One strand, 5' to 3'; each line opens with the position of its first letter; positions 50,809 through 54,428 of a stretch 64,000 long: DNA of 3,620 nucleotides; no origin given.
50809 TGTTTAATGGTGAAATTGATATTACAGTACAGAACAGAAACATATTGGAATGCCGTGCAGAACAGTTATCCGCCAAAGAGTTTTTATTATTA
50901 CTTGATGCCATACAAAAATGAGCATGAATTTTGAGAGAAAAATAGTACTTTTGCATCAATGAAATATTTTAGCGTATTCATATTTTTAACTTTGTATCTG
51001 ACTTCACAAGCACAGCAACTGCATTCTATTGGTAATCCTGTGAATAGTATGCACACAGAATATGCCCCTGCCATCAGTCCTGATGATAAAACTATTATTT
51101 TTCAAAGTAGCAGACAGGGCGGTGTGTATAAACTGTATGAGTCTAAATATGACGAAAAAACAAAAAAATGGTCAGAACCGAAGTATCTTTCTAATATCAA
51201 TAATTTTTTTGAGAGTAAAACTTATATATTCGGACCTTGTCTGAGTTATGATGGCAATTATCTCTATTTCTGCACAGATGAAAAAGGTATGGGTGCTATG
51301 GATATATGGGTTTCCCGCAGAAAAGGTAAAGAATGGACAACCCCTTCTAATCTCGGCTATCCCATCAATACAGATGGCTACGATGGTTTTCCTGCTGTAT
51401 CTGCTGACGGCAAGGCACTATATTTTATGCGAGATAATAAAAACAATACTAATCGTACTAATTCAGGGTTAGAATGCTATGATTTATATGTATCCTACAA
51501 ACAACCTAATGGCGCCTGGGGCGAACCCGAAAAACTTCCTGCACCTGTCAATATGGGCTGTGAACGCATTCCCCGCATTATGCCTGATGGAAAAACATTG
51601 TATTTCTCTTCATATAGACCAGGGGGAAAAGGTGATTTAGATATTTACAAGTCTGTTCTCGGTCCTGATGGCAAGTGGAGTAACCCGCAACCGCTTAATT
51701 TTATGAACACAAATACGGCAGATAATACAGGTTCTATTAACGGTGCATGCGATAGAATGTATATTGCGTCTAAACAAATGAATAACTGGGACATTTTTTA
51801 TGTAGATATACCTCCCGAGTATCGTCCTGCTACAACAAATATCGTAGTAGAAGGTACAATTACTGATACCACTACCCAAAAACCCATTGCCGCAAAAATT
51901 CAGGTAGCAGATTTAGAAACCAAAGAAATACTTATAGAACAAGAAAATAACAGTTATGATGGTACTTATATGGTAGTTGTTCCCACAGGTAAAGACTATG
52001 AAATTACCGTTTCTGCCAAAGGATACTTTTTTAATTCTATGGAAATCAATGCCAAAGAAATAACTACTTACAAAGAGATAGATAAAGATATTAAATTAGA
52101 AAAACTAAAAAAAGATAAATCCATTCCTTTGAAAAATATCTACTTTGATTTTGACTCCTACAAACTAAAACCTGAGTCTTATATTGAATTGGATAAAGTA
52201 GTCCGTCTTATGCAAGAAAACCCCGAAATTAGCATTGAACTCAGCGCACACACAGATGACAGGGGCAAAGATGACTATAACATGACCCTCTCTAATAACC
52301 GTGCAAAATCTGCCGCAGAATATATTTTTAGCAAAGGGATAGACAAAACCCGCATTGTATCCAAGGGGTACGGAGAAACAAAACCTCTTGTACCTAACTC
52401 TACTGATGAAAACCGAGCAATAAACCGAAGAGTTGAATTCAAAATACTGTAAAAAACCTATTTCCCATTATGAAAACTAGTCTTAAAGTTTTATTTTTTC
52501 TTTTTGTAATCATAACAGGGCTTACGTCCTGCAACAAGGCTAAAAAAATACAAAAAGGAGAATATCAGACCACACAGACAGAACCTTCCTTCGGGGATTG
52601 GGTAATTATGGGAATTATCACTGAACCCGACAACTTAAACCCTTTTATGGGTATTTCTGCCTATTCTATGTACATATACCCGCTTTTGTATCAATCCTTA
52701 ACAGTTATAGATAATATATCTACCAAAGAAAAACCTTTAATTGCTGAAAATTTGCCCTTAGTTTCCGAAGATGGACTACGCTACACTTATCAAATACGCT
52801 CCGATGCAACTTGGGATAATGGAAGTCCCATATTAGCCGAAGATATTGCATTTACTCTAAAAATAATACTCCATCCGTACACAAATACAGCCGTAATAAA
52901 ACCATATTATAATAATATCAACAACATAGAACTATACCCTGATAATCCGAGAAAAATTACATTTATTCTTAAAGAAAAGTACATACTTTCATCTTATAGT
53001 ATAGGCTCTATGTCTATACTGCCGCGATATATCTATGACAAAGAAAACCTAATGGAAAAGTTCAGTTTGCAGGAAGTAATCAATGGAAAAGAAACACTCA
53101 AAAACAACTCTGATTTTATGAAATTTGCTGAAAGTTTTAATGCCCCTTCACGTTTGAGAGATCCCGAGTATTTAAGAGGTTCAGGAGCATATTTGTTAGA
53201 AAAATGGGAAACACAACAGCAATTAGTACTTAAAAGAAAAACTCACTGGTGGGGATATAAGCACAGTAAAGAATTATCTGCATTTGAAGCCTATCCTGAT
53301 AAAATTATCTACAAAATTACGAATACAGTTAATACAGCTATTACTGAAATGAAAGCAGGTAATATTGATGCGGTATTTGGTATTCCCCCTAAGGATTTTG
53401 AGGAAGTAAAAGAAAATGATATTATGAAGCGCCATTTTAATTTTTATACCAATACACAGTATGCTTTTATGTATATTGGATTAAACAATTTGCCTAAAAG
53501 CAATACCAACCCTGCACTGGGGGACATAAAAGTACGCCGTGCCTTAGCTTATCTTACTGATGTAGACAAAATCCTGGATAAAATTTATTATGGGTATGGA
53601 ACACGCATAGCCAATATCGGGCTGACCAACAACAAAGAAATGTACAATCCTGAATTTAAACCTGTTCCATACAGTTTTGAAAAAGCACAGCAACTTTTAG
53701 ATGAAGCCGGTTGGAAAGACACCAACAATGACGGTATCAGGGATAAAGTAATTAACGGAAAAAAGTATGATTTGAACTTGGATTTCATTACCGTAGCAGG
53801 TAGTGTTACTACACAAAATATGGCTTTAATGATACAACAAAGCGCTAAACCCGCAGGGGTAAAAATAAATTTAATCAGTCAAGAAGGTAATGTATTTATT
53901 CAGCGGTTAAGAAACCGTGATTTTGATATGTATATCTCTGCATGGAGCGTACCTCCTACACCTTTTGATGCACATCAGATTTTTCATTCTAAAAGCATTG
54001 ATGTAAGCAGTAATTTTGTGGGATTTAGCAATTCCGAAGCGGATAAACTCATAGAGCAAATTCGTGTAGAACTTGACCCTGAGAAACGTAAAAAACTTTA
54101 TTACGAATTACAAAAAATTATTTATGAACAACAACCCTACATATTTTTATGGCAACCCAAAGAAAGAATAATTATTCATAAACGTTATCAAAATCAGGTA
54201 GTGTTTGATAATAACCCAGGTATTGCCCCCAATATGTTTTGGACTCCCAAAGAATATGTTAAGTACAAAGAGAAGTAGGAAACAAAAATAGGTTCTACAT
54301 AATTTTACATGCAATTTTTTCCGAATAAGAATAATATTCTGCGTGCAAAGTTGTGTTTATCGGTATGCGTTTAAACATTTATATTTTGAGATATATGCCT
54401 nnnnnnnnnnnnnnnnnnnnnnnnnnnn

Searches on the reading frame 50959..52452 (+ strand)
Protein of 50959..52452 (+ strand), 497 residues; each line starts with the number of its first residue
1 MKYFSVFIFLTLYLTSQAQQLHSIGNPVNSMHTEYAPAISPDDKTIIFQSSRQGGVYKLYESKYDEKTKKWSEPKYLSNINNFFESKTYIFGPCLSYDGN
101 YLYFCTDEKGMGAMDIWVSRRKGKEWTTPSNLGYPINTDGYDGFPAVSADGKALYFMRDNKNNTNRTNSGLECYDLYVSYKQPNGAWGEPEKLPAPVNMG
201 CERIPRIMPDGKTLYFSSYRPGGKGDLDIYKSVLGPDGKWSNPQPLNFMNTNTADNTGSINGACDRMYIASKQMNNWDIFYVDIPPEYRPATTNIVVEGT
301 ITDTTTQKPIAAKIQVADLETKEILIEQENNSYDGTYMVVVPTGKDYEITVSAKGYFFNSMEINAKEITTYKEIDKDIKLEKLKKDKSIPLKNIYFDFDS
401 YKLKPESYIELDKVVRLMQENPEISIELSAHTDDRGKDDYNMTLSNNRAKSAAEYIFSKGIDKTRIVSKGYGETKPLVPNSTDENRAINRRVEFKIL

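Call 71: search_protein_families(library=ncbifam, proteins=[window:50959-52452:+], max_evalue=0.00001)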
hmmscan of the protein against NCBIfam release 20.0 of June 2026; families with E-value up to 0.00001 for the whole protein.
window:50959-52452:+ (497 aa): 37 families (the best 25 are shown)
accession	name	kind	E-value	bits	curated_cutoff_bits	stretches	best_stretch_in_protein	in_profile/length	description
NF053607.1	CHU_0125_OmpA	equivalog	1.9e-83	281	620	3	289-497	416-637/639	CHU_0125 family OmpA-like outer membrane integrity protein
NF052230.1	T9SS_PorE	exception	3.4e-70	237.1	600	2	145-477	284-600/648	PorE family type IX secretion system protein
NF053611.1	YiaD_Gzip_OmpA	equivalog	1.8e-34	119.2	175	1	392-496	102-206/206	YiaD family glycine zipper/OmpA-like lipoprotein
NF053612.1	anchor_PA1041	equivalog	1.3e-28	100.6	250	1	381-496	117-235/236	PA1041 family peptidoglycan-binding anchor lipoprotein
NF045787.1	OmpABordt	equivalog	1.4e-24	86.8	200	1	392-496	85-189/194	outer membrane protein OmpA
NF053613.1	OMP_toxin_LptF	equivalog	2.5e-24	86.4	400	1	372-496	121-245/256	lipotoxin F family OmpA-related lipoprotein LptF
TIGR02802.1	Pal_lipo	equivalog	2.8e-24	85.2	125.35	1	394-495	2-103/104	peptidoglycan-associated lipoprotein Pal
NF033763.1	exchanger_TraB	exception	4.3e-24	84.4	700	1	380-497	380-498/522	outer membrane exchange protein TraB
TIGR03789.1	pdsO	hypoth_equivalog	1.3e-21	77.4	152.2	1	370-495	117-242/243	sortase-associated OmpA-like protein PdsO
NF053585.1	OMP_LP_YfiB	equivalog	6.8e-21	74.8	128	1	393-493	57-157/163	outer membrane lipoprotein YfiB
NF007804.1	PRK10510.1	equivalog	8.8e-18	64.5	307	1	392-494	112-214/219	OmpA family lipoprotein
NF006508.0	PRK08944.1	subfamily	1.4e-15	57.3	259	1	357-496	140-287/304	MotB family protein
NF008067.1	PRK10802.1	equivalog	2.3e-15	56.9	261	1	393-492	68-167/171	peptidoglycan-associated lipoprotein Pal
NF053608.1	Lsa66_OmpA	equivalog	3.4e-15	55.5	700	1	414-494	497-577/581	fibronectin-binding adhesin Lsa66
NF008071.1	PRK10808.1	equivalog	1.5e-14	54.1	277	1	391-487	229-328/358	porin OmpA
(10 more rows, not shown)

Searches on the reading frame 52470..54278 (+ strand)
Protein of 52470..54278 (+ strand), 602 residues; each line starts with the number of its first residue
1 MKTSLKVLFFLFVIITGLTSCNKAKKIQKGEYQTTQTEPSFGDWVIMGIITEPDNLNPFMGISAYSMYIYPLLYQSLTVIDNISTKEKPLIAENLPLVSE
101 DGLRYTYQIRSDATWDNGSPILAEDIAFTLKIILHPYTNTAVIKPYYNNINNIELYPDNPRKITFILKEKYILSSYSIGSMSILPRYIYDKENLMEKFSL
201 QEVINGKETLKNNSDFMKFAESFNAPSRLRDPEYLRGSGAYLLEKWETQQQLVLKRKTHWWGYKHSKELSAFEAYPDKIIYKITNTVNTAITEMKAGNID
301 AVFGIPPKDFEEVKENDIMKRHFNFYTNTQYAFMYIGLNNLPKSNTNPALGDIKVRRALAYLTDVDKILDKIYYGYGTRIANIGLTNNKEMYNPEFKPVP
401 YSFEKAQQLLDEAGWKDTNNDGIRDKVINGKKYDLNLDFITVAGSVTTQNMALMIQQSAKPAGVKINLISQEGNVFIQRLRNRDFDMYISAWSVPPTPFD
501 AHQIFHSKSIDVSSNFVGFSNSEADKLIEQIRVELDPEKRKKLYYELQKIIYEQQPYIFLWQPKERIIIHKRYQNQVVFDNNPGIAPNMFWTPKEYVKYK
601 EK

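Call 56: find_related_loci(query=window:52470-54278:+, collection=metagenome_contigs, flank=8000)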
Query window:52470-54278:+ (602 aa) in metagenome_contigs; peptide patterns used: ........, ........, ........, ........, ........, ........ (x = any residue, [..] = any of these).
204 stretches matched a pattern; 102 encode a relative of the query (tblastn E <= 1e-3); the best 80 are kept; 80 distinct loci.
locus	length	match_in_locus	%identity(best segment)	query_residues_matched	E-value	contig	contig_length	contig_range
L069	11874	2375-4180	84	1-602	0e+0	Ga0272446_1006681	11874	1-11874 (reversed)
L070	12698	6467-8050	34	47-574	1e-94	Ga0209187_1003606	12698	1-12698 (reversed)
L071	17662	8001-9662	33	10-573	2e-89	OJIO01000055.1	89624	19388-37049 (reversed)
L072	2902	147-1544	36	102-574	1e-91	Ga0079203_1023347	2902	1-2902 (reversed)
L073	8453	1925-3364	32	86-595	3e-63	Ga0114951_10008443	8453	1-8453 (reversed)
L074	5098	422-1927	27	42-600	1e-56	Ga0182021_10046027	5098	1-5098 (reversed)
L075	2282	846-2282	30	38-573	1e-57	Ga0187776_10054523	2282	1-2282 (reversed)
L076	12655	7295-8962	25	1-575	8e-55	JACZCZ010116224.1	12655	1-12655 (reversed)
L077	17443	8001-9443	28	38-575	5e-54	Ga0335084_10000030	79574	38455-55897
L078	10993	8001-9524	28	6-571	9e-54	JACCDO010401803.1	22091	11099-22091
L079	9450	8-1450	28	38-575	1e-51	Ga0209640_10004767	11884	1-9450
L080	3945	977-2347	29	103-564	3e-51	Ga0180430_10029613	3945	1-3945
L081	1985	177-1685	27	10-560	2e-49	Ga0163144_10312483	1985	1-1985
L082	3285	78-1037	32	237-575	8e-47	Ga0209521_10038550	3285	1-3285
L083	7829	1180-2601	27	108-601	2e-44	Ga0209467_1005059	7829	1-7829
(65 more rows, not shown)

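Call 71: search_protein_families(library=ncbifam, proteins=[window:52470-54278:+], max_evalue=0.00001)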
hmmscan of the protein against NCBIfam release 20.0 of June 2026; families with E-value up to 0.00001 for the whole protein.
window:52470-54278:+ (602 aa): 10 families
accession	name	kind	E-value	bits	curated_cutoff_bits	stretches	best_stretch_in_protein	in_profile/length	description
NF045467.1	Opp4A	equivalog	6.2e-51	173.3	650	2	275-576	238-541/556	oligopeptide ABC transporter substrate-binding protein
TIGR02294.1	nickel_nikA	equivalog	8.6e-39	133.4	393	1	236-579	163-488/501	nickel ABC transporter substrate-binding protein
NF047575.1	opine_bind_CntA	exception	1.4e-32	112.9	800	2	236-569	191-511/535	staphylopine-dependent metal ABC transporter substrate-binding lipoprotein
TIGR04028.1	SBP_KPN_01854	hypoth_equivalog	4.9e-26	91.4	468.5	1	235-555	162-472/509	TIGR04028 family ABC transporter substrate-binding protein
NF045468.1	Opp5A_nikA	equivalog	2.9e-22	78.8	600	1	237-575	160-471/488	nickel ABC transporter substrate-binding protein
NF043070.1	DppA_dipep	equivalog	7.3e-18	64.4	1005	1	237-560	209-503/535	dipeptide ABC transporter periplasmic-binding protein DppA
NF011942.0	PRK15413.1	equivalog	5e-17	61.8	594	1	237-561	184-481/512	glutathione ABC transporter substrate-binding protein GsiB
NF011684.0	PRK15104.1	equivalog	3.1e-14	52.6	947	1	80-549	75-497/543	oligopeptide ABC transporter substrate-binding protein OppA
NF011689.0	PRK15109.1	equivalog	2.2e-13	49.8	560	1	237-560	214-507/547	ABC transporter substrate-binding protein SapA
NF007287.0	PRK09755.1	equivalog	4.2e-12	45.7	1098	1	231-564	202-505/535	ABC transporter substrate-binding protein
